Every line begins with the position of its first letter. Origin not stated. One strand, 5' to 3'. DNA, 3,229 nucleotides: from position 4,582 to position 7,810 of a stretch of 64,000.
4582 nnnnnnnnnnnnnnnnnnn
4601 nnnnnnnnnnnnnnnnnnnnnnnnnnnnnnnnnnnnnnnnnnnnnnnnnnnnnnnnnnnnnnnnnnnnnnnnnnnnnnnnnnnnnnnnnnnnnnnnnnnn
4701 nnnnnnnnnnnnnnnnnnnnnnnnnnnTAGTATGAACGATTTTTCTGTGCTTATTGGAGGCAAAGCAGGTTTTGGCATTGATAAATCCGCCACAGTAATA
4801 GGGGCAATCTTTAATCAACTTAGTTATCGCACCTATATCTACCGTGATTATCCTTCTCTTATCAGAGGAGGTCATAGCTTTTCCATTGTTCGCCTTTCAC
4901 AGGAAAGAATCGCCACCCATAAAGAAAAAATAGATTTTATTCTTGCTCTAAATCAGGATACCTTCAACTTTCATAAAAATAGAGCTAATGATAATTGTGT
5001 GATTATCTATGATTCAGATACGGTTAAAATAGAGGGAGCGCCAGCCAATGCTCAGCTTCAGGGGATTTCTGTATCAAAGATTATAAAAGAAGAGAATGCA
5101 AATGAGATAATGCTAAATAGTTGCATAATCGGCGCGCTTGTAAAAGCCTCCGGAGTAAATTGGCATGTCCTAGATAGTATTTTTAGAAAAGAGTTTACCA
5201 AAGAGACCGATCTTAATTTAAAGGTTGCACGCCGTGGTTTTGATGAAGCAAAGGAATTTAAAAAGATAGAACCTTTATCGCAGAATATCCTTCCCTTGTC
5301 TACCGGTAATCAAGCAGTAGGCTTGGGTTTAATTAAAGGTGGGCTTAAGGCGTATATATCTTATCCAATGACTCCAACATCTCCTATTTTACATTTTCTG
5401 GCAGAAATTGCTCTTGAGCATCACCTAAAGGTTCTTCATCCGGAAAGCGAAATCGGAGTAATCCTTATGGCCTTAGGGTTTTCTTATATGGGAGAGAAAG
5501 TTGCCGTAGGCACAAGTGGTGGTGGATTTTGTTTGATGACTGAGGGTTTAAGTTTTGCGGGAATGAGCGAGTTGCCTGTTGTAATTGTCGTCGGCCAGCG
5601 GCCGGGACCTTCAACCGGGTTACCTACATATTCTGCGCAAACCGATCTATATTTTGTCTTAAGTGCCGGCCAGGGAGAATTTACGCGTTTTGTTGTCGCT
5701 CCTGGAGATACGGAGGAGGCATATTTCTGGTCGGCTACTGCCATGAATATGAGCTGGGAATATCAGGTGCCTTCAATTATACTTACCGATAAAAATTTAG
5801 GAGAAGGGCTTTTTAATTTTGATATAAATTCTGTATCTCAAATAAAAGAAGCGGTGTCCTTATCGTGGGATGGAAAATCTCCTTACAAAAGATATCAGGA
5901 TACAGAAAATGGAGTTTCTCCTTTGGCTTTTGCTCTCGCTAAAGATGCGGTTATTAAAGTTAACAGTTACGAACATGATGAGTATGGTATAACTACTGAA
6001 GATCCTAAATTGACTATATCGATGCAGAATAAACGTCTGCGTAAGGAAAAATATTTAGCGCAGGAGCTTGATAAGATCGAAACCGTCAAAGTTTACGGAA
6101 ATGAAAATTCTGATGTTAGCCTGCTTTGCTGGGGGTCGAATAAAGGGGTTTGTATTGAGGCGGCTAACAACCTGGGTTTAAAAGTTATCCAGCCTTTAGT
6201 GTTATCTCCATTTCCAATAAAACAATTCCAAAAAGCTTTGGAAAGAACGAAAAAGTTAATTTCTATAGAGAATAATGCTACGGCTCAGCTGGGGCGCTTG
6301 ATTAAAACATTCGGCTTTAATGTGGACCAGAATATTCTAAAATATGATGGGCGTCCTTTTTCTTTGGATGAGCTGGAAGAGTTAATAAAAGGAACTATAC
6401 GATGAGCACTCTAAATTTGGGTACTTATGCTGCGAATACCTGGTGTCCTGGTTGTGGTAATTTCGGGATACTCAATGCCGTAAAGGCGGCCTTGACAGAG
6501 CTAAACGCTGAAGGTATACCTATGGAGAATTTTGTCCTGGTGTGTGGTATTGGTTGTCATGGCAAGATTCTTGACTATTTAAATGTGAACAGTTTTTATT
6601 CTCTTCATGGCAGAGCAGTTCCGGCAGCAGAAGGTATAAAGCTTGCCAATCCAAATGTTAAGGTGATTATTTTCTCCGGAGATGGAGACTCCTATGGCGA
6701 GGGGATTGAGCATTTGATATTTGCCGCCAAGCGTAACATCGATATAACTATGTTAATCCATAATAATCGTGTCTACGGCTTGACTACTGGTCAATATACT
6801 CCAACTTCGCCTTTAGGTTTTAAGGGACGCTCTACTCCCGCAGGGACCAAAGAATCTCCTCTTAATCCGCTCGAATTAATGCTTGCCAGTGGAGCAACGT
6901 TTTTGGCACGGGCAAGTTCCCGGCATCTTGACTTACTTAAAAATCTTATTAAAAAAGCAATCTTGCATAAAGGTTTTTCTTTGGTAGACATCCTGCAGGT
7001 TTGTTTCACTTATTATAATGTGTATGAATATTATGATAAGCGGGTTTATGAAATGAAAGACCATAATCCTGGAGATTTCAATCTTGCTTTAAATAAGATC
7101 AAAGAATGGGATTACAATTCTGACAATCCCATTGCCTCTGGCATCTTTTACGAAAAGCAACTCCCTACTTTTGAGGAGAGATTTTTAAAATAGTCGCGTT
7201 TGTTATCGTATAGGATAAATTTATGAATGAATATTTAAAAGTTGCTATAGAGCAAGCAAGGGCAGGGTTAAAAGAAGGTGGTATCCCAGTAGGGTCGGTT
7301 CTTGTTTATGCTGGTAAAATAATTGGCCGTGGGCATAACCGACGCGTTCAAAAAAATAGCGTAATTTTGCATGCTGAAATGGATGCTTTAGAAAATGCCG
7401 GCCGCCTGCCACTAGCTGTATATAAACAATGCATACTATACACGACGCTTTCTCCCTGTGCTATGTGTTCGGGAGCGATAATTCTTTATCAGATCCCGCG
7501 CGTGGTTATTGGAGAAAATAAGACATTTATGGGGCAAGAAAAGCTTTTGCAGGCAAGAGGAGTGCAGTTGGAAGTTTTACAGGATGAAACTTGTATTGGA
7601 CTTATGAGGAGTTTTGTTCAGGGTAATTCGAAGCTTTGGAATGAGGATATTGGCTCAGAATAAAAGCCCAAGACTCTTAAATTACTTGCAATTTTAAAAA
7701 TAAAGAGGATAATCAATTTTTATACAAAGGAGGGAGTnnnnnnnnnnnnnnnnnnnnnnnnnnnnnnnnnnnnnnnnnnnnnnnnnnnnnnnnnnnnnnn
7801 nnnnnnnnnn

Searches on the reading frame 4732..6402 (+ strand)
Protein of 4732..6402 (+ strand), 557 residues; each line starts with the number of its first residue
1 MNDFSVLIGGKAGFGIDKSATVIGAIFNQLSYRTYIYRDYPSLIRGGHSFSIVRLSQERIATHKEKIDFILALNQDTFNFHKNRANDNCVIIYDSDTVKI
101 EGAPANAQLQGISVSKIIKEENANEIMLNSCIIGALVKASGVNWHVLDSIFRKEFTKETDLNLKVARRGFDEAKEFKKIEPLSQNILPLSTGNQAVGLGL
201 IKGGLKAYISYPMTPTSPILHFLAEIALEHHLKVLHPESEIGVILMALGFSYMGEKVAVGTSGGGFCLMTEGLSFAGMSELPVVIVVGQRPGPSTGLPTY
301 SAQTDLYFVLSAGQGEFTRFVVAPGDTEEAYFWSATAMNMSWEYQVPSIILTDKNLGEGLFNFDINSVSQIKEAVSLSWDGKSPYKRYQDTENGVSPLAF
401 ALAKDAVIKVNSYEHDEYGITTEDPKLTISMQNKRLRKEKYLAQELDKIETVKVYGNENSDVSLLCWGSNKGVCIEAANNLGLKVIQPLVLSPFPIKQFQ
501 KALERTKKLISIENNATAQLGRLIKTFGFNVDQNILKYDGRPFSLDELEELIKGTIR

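Call 9: search_protein_families(library=pfam, proteins=[window:4732-6402:+], max_evalue=0.001)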
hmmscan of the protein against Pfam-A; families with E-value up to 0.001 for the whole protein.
window:4732-6402:+ (557 aa): 4 families
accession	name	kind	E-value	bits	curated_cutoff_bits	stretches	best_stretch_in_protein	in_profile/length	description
PF01855.24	POR_N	-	9.9e-46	156.8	27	1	199-425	2-222/231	Pyruvate flavodoxin/ferredoxin oxidoreductase, thiamine diP-bdg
PF01558.24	POR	-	1.3e-22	81.3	27.4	1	13-171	2-173/173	Pyruvate ferredoxin/flavodoxin oxidoreductase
PF02776.23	TPP_enzyme_N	-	5.8e-07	29.7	26.8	1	215-299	23-107/119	Thiamine pyrophosphate enzyme, N-terminal TPP binding domain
PF02780.25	Transketolase_C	-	4.5e-05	23.8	25.9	1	457-516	7-71/124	Transketolase, C-terminal domain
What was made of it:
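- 4732..6405 (+): 2-oxoacid:ferredoxin oxidoreductase alpha (gamma-alpha) subunit. It starts 1 nt after the fusion's stop codon (stop 4728-4730, ATG 4732), so it is probably co-transcribed. POR and POR_N domains (call 9).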

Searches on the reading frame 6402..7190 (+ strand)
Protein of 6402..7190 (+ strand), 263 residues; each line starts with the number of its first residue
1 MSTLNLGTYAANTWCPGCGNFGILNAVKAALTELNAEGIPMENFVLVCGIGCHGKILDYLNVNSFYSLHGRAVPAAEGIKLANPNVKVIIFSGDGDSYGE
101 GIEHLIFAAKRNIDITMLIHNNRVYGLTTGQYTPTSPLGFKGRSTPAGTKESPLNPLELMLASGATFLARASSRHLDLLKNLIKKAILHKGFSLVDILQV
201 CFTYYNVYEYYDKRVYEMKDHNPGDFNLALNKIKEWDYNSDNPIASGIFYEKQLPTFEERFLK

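Call 9: search_protein_families(library=pfam, proteins=[window:6402-7190:+], max_evalue=0.001)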
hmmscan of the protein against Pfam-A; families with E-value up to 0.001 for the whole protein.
window:6402-7190:+ (263 aa): 2 families
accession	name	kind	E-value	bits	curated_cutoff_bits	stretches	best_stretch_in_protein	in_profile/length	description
PF02775.26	TPP_enzyme_C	-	6.6e-30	104.3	21.9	1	50-197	2-151/151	Thiamine pyrophosphate enzyme, C-terminal TPP binding domain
PF12367.13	PFO_beta_C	-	3e-11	43.7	24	1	201-261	3-61/66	Pyruvate ferredoxin oxidoreductase beta subunit C terminal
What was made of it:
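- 6402..7193 (+): 2-oxoacid:ferredoxin oxidoreductase beta subunit. TPP_enzyme_C and PFO_beta_C domains (call 9)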

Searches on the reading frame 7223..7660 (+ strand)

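Call 9: search_protein_families(library=pfam, proteins=[window:7223-7660:+], max_evalue=0.001)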
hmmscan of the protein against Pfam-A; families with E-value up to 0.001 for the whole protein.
window:7223-7660:+ (146 aa): 6 families
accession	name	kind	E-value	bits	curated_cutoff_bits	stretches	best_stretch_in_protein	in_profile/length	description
PF00383.29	dCMP_cyt_deam_1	-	3.1e-24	85.3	25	1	3-97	6-101/102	Cytidine and deoxycytidylate deaminase zinc-binding region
PF14437.12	MafB19-deam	-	1.7e-19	70.6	27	1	3-101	5-104/142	MafB19-like deaminase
PF18750.7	SNAD4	-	0.0001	22.8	27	1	41-87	23-72/130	Secreted Novel AID/APOBEC-like Deaminase 4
PF14439.12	Bd3614-deam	-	0.00012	22.5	38.5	1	31-87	19-75/113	Bd3614-like deaminase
PF18778.7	NAD1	-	0.00021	21.9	27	0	37-133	41-148/175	Novel AID APOBEC clade 1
PF08210.17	APOBEC_N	-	0.00037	21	25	0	44-133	41-145/170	APOBEC-like N-terminal domain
